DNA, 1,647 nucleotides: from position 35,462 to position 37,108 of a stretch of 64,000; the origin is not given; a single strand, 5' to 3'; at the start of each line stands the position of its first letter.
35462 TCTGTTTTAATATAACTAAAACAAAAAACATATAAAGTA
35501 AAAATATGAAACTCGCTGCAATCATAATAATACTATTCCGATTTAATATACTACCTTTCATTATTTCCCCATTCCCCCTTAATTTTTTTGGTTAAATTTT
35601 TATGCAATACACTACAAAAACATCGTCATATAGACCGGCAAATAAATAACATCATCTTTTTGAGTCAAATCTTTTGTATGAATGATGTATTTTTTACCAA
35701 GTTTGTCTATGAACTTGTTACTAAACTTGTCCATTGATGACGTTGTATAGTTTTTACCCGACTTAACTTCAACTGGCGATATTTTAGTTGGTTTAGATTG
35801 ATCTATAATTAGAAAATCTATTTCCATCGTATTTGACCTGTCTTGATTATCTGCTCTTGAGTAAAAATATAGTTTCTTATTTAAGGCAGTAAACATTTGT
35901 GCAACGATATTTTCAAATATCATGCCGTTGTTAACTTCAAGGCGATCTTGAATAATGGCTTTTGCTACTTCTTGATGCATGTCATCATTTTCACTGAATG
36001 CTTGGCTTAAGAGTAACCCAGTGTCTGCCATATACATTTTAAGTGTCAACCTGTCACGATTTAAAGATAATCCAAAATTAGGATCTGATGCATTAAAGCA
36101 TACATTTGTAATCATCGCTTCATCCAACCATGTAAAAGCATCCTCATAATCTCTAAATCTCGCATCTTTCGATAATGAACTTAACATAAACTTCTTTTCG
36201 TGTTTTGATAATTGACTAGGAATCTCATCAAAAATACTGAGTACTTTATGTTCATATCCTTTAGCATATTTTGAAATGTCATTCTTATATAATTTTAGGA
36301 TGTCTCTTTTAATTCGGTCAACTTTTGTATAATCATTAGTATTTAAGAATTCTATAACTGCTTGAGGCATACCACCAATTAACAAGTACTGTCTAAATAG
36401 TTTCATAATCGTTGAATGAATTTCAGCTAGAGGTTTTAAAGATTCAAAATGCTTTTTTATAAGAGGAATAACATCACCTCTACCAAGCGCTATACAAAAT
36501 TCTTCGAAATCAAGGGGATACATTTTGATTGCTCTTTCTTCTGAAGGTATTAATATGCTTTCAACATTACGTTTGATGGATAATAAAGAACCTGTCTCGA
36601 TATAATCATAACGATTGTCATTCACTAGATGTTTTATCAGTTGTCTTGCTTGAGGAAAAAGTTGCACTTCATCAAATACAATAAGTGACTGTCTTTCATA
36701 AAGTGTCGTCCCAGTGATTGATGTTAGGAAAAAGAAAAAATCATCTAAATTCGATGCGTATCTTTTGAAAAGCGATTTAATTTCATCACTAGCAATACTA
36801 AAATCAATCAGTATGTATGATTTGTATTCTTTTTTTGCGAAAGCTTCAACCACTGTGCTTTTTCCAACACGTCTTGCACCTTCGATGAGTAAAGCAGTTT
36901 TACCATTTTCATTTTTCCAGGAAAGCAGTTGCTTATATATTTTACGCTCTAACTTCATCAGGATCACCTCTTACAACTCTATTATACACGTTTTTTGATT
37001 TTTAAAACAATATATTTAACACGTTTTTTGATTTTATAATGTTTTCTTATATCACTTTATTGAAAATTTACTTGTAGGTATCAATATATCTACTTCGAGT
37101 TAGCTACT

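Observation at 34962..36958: Two-gene operon pairing an AAA+ ATPase carrying a PD-(D/E)xK-like tail with a 4-TM protein: candidate undescribed defence or selfish module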

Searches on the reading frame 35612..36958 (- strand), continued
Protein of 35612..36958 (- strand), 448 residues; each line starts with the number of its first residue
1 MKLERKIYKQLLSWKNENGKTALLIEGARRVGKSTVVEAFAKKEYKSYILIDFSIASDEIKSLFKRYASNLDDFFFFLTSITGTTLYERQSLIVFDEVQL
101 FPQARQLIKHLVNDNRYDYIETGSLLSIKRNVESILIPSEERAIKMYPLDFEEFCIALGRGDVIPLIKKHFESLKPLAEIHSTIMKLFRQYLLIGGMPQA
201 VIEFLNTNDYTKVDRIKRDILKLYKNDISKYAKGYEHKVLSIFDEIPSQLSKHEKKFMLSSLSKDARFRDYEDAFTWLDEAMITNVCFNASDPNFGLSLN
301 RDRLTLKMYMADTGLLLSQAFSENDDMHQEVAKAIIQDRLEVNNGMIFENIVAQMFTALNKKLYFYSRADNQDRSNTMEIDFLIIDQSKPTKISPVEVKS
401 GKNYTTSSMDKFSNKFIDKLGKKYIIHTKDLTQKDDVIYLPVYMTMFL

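Call 75: search_protein_families(library=pfam, proteins=[L014:4078-4386:+, L014:4383-4649:+, L022:5992-6912:+, L022:7323-8255:+, L020:1857-3257:+, L020:3428-3748:+, L020:3741-4028:+, L019:9969-11183:+, L022:8268-8891:+], max_evalue=0.001)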
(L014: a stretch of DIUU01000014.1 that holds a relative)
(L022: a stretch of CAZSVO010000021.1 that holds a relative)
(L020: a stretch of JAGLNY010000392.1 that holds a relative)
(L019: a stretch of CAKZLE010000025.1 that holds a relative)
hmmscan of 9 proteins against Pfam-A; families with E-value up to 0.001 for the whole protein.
L014:4078-4386:+ (102 aa): 1 family
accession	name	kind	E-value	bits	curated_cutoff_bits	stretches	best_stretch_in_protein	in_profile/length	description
PF04014.23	MazE_antitoxin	-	8.3e-12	45.3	24.7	1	10-46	6-43/48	Antidote-toxin recognition MazE, bacterial antitoxin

L014:4383-4649:+ (88 aa): 0 families

L022:5992-6912:+ (306 aa): 1 family
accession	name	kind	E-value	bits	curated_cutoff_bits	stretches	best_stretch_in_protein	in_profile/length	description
PF02661.23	Fic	-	3.3e-23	82.8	24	1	155-251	2-92/93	Fic/DOC family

L022:7323-8255:+ (310 aa): 2 families
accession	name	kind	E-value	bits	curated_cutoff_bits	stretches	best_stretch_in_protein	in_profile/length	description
PF02661.23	Fic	-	6.3e-17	62.7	24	1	156-251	1-89/93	Fic/DOC family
PF13443.12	HTH_26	-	1.1e-12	48.4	22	1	10-64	4-60/63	Cro/C1-type HTH DNA-binding domain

L020:1857-3257:+ (466 aa): 4 families
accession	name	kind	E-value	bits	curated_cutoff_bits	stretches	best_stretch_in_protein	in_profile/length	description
PF01637.24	ATPase_2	-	2.2e-14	54.2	33.2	1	3-202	1-224/225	ATPase domain predominantly from Archaea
PF13173.12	AAA_14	-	1.6e-08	35.1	27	1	21-171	2-125/129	AAA domain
PF13401.12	AAA_22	-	2.9e-08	34.5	27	1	21-141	5-123/130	AAA domain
PF13191.12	AAA_16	-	2e-05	25.6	32.6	1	2-109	1-144/167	AAA ATPase domain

L020:3428-3748:+ (106 aa): 1 family
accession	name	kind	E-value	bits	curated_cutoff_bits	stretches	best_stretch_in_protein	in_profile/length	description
PF06296.18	RelE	-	1.4e-09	38.7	27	1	41-104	39-101/120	RelE toxin of RelE / RelB toxin-antitoxin system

L020:3741-4028:+ (95 aa): 4 families
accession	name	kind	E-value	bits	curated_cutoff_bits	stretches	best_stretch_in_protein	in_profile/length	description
PF01381.28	HTH_3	-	1.9e-08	34.7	23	1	37-72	1-36/55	Helix-turn-helix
PF15731.11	MqsA_antitoxin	-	4.1e-05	24.1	30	1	33-93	70-130/131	Antitoxin component of bacterial toxin-antitoxin system, MqsA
PF12844.13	HTH_19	-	4.2e-05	23.8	30.2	1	37-83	4-48/64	Helix-turn-helix domain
PF13560.12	HTH_31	-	0.00021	22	27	1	39-80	8-48/64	Helix-turn-helix domain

L019:9969-11183:+ (404 aa): 4 families
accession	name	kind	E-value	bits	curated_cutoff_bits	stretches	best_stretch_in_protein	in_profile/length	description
PF13173.12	AAA_14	-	4.7e-36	124.1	27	1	19-150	3-128/129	AAA domain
PF13635.12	DUF4143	-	1.3e-12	48.2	28.1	1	200-347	3-158/160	Domain of unknown function (DUF4143)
PF01637.24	ATPase_2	-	5.2e-07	30.1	33.2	1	4-69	4-68/225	ATPase domain predominantly from Archaea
PF01475.25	FUR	-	6e-05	23.6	23.1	1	214-263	11-60/121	Ferric uptake regulator family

L022:8268-8891:+ (207 aa): 5 families
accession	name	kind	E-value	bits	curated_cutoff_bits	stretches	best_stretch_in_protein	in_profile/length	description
PF13508.13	Acetyltransf_7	-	1.1e-09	39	27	1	118-194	10-83/84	Acetyltransferase (GNAT) domain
PF00583.31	Acetyltransf_1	-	7.6e-09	36.3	20.7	1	106-193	26-116/116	Acetyltransferase (GNAT) family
PF08445.16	FR47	-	9.8e-08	32.3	22.1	1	135-194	20-78/86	FR47-like protein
PF13673.13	Acetyltransf_10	-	0.0003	21.2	23.6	1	116-194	36-108/128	Acetyltransferase (GNAT) domain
PF01853.24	MOZ_SAS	-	0.00067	19.8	32.2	0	137-172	78-112/180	MOZ/SAS family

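Call 76: search_protein_families(library=padloc, proteins=[L014:4078-4386:+, L014:4383-4649:+, L022:5992-6912:+, L022:7323-8255:+, L020:1857-3257:+, L013:1671-2114:+, L008:5255-5770:+, L019:9969-11183:+, L022:8268-8891:+], max_evalue=0.001)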
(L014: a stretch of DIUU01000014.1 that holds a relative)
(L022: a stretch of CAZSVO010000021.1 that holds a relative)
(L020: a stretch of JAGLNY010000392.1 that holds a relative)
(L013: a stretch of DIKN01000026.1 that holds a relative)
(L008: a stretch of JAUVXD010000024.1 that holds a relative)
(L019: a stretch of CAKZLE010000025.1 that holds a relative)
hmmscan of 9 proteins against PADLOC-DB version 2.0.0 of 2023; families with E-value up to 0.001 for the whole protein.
L014:4078-4386:+ (102 aa): 0 families

L014:4383-4649:+ (88 aa): 0 families

L022:5992-6912:+ (306 aa): 9 families
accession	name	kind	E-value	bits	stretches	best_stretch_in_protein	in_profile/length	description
PDLC04840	PDC-S04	-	3.8e-37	126.2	1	92-279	9-201/227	-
PDLC04836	PDC-S04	-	2.7e-33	113.2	1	88-280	19-215/244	-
PDLC03963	SoFic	-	2.1e-31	107.6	1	95-293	57-259/361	-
PDLC04837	PDC-S04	-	3.1e-25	86.8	1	86-291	17-221/234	-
PDLC04839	PDC-S04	-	7.9e-22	75.9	1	100-294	4-202/205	-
PDLC04966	PDC-S24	-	1.4e-14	51.8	1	146-259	224-343/497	-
PDLC04838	PDC-S04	-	1.4e-12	45.9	1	144-295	53-203/209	-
PDLC04841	PDC-S04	-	2.2e-07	28.8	1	147-292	132-266/292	-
PDLC04842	PDC-S04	-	4.8e-07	27.7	1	147-277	34-155/202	-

L022:7323-8255:+ (310 aa): 9 families
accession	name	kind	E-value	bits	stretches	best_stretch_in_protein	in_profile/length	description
PDLC04836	PDC-S04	-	5.8e-107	354.4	1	73-308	5-240/244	-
PDLC04837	PDC-S04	-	7.1e-54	180.5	1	83-299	15-227/234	-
PDLC04840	PDC-S04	-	2.2e-24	84.4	1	94-279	12-198/227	-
PDLC03963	SoFic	-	9.3e-21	72.6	1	100-252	63-209/361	-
PDLC04839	PDC-S04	-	7.1e-09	33.6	1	217-264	121-168/205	-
PDLC04841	PDC-S04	-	7.8e-05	20.4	0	214-249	187-222/292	-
PDLC04842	PDC-S04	-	0.00018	19.3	1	219-249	94-124/202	-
PDLC04966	PDC-S24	-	0.00018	18.5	1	232-261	313-342/497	-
PDLC04838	PDC-S04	-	0.00053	17.8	0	218-250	125-157/209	-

L020:1857-3257:+ (466 aa): 6 families
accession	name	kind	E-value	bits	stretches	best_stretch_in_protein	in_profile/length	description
PDLC04984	PDC-S27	-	1.5e-111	371.6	1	2-461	3-468/474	-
PDLC04985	PDC-S27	-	1e-17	62.2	1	2-358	5-370/484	-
PDLC04791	PDC-S01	-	1.2e-11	41.9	1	13-205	11-176/395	-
PDLC04789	PDC-S01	-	4.7e-10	37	1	17-200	13-165/375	-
PDLC04787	PDC-S01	-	1.3e-08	32.1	1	2-203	9-190/412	-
PDLC04792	PDC-S01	-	0.00034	17.3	1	17-58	15-58/452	-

L013:1671-2114:+ (147 aa): 0 families

L008:5255-5770:+ (171 aa): 0 families

L019:9969-11183:+ (404 aa): 7 families
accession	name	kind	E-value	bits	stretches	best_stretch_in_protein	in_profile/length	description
PDLC04787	PDC-S01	-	1.6e-132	440.3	1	1-398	10-408/412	-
PDLC04789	PDC-S01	-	3.6e-37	126.3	1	3-295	2-276/375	-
PDLC04791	PDC-S01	-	1.6e-24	84.3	1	17-376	18-376/395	-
PDLC04790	PDC-S01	-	4.4e-22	76.4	1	7-368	16-384/422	-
PDLC04786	PDC-S01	-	9.2e-16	55.6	2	22-152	24-155/439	-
PDLC04788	PDC-S01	-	2.4e-14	51.1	1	22-266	23-280/448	-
PDLC04984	PDC-S27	-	1e-06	25.9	1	83-183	102-217/474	-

L022:8268-8891:+ (207 aa): 0 families

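Call 88: search_dna_similar(query=window:35612-36958:-, collection=plasmids, mode=protein, max_rows=12)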
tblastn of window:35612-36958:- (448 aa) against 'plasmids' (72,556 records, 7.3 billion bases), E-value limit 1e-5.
Records with a match: 60; places in all: 68; records where one place covers at least 80% of the query: 60.
Best place of each record, by identity: <60% 60.
By first word of the organism name: Bacteroides 15; Acinetobacter 11; Vibrio 10; Parabacteroides 9; Segatella 3; Fusobacterium 2; Phocaeicola 2; Agathobacter 1; Prevotella 1; Collinsella 1; and 5 more.
By predicted mobility (MOB-suite, as given by PLSDB): non-mobilizable 44; mobilizable 16.
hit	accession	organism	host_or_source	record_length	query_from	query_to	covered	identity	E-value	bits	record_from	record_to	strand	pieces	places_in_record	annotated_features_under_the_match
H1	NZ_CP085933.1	Segatella copri DSM 18205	-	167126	3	448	100%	52.0%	1e-152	486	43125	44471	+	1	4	AAA family ATPase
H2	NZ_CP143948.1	Agathobacter rectalis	Homo sapiens,cell culture,fecal sample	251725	3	448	100%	47.2%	4e-121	395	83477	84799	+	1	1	AAA family ATPase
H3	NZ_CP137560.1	Segatella hominis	Homo sapiens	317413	3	448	100%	42.7%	1e-105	351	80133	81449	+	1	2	AAA family ATPase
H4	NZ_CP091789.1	Prevotella sp. E2-28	Ovis aries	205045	3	448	100%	34.2%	1e-63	229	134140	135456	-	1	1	AAA family ATPase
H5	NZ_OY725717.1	Collinsella aerofaciens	-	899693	1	448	100%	32.9%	3e-60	219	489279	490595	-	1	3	ATP-binding protein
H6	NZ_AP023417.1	Vescimonas fastidiosa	Homo sapiens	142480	1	448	100%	32.2%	2e-57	211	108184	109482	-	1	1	AAA family ATPase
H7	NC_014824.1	Ruminococcus albus 7 = DSM 20455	-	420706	1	448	100%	31.5%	3e-48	184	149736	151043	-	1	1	AAA family ATPase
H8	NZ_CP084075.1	Fusobacterium vincentii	-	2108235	5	448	99%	29.7%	1e-47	182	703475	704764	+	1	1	none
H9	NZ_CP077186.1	Fusobacterium animalis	Homo sapiens,resected colorectal tumor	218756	3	444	99%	29.3%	1e-44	174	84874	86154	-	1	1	ATP-binding protein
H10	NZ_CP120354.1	Parabacteroides distasonis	Wei Dai,tissue sample,feces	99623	3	429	95%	30.0%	9e-46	177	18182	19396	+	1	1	ATP-binding protein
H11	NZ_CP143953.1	Phocaeicola vulgatus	Homo sapiens,cell culture,fecal sample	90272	3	429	95%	30.0%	3e-45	176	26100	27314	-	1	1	ATP-binding protein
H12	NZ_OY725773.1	Parabacteroides distasonis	-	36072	3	429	95%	30.0%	5e-45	175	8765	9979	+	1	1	ATP-binding protein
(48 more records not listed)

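Call 89: search_dna_similar(query=window:35612-36958:-, collection=phages, mode=protein, max_rows=12)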
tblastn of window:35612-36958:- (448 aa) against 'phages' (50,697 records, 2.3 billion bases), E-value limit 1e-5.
Records with a match: 14; places in all: 15; records where one place covers at least 80% of the query: 9.
Best place of each record, by identity: <60% 14.
By first word of the organism name: Bacteriophage 13; Mycoplasma 1.
By host as written in the record: - 14.
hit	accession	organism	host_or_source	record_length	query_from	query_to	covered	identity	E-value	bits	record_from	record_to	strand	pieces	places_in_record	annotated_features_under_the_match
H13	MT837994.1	Bacteriophage sp.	human fecal samples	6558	3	448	100%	54.4%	5e-157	495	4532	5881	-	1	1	record has no annotation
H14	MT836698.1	Bacteriophage sp.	human fecal samples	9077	4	448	99%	45.6%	3e-117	383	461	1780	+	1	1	record has no annotation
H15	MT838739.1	Bacteriophage sp.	human fecal samples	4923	4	444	98%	44.1%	2e-110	362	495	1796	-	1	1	record has no annotation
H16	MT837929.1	Bacteriophage sp.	human fecal samples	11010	17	448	96%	35.4%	8e-64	228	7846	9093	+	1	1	record has no annotation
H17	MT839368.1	Bacteriophage sp.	human fecal samples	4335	88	448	81%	42.1%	1e-86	293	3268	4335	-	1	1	record has no annotation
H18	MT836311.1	Bacteriophage sp.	human fecal samples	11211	3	448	100%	33.4%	2e-64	230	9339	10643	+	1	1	record has no annotation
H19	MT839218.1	Bacteriophage sp.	human fecal samples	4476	73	448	84%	33.7%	6e-54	199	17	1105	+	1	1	record has no annotation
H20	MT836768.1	Bacteriophage sp.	human fecal samples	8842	3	415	92%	28.3%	2e-41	162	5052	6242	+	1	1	record has no annotation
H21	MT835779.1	Bacteriophage sp.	human fecal samples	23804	4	414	92%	27.8%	4e-26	117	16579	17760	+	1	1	record has no annotation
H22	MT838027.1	Bacteriophage sp.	human fecal samples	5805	224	448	50%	33.9%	2e-26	118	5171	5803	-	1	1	record has no annotation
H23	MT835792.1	Bacteriophage sp.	human fecal samples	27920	1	287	64%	25.9%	7e-14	80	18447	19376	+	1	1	record has no annotation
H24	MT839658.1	Bacteriophage sp.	human fecal samples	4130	247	448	45%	29.1%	8e-20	98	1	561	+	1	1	record has no annotation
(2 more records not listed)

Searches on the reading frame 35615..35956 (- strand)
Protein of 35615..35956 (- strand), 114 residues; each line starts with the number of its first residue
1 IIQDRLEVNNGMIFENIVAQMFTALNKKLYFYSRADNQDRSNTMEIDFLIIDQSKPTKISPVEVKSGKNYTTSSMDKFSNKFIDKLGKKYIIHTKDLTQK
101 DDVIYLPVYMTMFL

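Call 59: search_solved_structures(query=A2, max_evalue=10, show_alignments=2)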
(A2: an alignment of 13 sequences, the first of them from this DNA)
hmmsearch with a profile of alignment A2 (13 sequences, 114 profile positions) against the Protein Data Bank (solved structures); distinct sequences matched with E-value up to 10: 4.
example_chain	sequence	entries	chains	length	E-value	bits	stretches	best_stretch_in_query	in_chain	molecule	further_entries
6wvk_H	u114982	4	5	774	0.37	14.6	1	9-46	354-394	DNA helicase IV | DNA helicase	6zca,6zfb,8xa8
2k5w_A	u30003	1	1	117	0.41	14.4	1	29-89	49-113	Hypothetical Cytosolic Protein BcR103A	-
8eoi_A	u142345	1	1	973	0.76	13.6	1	17-72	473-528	ER membrane protein complex subunit 1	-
6ww7_A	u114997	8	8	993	0.78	13.5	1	17-72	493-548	ER membrane protein complex subunit 1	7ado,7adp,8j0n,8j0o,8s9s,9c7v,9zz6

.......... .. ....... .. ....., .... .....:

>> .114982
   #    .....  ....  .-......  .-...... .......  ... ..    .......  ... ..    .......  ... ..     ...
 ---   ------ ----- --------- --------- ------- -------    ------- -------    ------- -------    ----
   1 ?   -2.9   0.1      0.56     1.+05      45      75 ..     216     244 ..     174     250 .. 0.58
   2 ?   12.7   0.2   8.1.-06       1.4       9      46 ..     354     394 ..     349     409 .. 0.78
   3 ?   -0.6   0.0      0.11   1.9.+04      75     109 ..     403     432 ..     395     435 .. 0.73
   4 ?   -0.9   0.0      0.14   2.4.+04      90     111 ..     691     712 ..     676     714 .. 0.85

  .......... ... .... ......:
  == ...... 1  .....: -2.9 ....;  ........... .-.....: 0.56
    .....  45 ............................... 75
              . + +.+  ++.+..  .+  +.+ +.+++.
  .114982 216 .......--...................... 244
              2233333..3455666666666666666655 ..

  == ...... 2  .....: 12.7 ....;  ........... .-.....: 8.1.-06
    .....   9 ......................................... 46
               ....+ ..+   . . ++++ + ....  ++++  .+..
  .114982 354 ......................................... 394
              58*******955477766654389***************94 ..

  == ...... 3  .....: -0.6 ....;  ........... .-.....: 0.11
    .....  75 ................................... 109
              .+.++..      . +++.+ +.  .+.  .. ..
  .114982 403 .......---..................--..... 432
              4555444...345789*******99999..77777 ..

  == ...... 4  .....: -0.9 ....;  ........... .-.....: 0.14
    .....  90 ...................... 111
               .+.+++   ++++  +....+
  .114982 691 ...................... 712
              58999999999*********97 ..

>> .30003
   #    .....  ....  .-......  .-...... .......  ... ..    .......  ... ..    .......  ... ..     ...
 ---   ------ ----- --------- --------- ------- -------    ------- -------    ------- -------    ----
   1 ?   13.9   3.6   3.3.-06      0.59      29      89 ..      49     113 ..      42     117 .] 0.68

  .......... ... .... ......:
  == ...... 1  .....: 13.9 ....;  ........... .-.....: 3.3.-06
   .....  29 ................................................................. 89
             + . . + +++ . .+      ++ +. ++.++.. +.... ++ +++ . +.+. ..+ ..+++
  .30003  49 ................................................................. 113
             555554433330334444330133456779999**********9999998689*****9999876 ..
